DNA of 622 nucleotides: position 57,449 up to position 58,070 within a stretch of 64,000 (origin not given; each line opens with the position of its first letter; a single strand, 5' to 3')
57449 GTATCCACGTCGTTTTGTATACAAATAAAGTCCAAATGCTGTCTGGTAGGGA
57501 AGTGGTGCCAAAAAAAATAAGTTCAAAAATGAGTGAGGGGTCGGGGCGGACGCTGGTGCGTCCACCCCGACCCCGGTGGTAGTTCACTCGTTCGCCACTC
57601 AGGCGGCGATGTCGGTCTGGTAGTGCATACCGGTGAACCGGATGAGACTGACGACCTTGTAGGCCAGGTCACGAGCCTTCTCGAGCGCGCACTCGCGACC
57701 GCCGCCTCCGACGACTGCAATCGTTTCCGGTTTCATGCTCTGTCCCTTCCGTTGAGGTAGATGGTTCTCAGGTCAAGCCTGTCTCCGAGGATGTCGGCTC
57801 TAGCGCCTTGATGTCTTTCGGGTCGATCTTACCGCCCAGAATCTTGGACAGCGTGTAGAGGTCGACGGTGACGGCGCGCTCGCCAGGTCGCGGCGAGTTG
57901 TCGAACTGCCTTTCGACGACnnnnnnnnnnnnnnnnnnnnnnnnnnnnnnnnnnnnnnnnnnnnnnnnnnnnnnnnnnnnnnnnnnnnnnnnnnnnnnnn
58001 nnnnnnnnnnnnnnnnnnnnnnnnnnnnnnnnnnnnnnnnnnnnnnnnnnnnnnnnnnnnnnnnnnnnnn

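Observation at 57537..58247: GC-rich islet carrying a degenerate purN-like gene and a 45-codon purD N-terminal fragment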

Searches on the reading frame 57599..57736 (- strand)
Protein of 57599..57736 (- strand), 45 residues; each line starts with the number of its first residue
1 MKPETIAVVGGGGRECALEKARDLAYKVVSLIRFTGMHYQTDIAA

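Call 4: search_protein_families(library=pfam, proteins=[window:57599-57736:-], max_evalue=10)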
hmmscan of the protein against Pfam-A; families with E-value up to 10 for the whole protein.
window:57599-57736:- (45 aa): 2 families
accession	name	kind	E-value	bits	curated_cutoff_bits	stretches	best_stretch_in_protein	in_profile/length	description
PF02843.22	GARS_C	-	8.8e-05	23.2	34.8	1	16-44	62-90/92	Phosphoribosylglycinamide synthetase, C domain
PF02844.21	GARS_N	-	0.078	14.2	29.5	1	5-23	2-20/100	Phosphoribosylglycinamide synthetase, N domain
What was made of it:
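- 57683..57736 (-): Mini-purD codons 1-18: the PurD N-terminus (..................). GARS_N positions 2-20 (call 4).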

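Call 5: search_protein_families(library=ncbifam, proteins=[window:57599-57736:-], max_evalue=10)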
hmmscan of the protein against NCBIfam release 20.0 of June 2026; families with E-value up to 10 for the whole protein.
window:57599-57736:- (45 aa): 1 family
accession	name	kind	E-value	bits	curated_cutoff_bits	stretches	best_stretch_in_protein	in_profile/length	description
TIGR00877.1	purD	equivalog_domain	0.00048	19.1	288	1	14-44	390-420/425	phosphoribosylamine--glycine ligase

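Call 12: search_solved_structures(query=window:57599-57736:-, max_evalue=10, show_alignments=4)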
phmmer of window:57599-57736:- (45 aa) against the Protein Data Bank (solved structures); distinct sequences matched with E-value up to 10: 7.
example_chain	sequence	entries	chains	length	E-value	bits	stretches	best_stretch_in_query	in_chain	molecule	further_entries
2yw2_A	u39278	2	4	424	0.0041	20.5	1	17-43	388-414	Phosphoribosylamine--glycine ligase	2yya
5vev_A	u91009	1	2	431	0.1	16.2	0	8-44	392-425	Phosphoribosylamine--glycine ligase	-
7lvo_A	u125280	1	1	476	0.24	15.1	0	17-44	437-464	phosphoribosyl-glycinamide (GAR) synthetase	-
4uos_A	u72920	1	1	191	0.26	15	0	11-32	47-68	DESIGNED HELICAL BUNDLE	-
1vkz_A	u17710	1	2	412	0.34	14.7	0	17-44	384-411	Phosphoribosylamine--glycine ligase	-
9erq_A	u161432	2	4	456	1.3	12.9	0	21-40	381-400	Acyclic terpene utilization AtuA family protein | Citramalate lyase, subunit A (cmlA)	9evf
8g9j_A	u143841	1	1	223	2.5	12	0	6-26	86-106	THR1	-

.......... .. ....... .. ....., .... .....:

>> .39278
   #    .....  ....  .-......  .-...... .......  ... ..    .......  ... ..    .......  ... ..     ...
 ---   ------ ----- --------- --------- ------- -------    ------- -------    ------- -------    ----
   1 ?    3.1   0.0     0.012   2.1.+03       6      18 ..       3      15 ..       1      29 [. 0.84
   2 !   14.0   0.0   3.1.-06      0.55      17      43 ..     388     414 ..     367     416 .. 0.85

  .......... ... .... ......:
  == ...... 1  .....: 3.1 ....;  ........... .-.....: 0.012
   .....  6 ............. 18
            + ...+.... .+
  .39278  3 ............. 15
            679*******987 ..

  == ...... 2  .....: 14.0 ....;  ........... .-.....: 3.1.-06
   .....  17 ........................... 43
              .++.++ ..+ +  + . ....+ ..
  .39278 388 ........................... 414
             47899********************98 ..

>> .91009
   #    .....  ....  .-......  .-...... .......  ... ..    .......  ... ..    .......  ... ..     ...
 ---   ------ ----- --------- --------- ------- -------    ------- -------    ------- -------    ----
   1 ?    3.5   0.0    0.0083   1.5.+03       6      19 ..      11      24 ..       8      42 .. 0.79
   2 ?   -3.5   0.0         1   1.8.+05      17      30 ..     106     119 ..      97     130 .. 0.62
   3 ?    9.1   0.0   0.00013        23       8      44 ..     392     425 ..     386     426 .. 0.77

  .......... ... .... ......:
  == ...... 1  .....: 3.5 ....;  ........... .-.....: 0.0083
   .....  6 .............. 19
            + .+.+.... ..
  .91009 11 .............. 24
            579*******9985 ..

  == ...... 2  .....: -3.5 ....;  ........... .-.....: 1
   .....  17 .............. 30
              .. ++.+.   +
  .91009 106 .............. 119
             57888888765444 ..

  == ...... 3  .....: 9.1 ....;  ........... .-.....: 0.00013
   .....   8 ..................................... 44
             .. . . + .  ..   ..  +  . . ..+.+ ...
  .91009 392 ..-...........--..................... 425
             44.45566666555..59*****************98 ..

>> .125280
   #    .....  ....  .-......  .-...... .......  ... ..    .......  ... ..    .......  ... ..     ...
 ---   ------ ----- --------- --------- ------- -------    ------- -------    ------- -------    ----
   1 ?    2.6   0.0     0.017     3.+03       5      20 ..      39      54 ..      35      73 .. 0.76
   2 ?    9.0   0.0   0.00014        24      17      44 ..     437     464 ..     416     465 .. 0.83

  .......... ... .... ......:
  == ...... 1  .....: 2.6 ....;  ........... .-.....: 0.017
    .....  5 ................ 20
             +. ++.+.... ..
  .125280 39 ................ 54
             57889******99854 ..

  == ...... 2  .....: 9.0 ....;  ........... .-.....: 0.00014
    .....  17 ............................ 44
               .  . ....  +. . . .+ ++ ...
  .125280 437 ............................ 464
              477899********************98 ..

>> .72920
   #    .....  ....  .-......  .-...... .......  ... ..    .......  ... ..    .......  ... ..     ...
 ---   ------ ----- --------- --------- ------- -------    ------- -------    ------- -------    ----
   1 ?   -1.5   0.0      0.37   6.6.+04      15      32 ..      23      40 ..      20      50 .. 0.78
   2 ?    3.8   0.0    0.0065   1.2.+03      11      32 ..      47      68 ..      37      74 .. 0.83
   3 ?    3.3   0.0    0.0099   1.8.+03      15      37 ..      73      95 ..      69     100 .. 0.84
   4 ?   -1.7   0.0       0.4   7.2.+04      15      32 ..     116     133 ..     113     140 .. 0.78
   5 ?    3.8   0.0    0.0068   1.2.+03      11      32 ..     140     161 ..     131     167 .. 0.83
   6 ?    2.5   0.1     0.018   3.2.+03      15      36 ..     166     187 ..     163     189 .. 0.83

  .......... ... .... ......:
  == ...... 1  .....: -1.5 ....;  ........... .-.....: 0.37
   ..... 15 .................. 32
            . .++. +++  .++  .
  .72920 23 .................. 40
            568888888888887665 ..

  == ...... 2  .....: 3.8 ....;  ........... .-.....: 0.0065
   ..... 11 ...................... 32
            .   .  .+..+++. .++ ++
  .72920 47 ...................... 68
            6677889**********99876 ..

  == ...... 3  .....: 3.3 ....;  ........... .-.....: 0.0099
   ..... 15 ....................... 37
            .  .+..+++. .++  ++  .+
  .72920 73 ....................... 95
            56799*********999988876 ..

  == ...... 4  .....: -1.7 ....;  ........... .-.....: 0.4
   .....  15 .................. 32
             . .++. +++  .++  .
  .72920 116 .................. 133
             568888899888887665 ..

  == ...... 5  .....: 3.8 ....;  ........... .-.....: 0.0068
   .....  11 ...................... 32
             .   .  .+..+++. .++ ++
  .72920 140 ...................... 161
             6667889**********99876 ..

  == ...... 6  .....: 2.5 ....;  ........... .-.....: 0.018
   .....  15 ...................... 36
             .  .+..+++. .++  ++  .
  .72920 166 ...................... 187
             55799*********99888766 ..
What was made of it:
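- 57683..57736 (-): PDB 2yw2 residues 3-15 (call 12).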

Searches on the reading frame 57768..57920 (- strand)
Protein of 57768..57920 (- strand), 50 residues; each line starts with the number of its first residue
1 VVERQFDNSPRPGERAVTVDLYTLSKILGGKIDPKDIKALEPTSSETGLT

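Call 72: search_protein_families(library=pfam, proteins=[window:57768-57920:-], max_evalue=0.01)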
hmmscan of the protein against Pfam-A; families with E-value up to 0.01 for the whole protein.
window:57768-57920:- (50 aa): 0 families
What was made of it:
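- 57768..57920 (-): 50-aa tail (residues 110-159) plus stop codon. It has no detectable relative, yet it shows high-GC coding periodicity in this frame. No Pfam hit (call 72).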
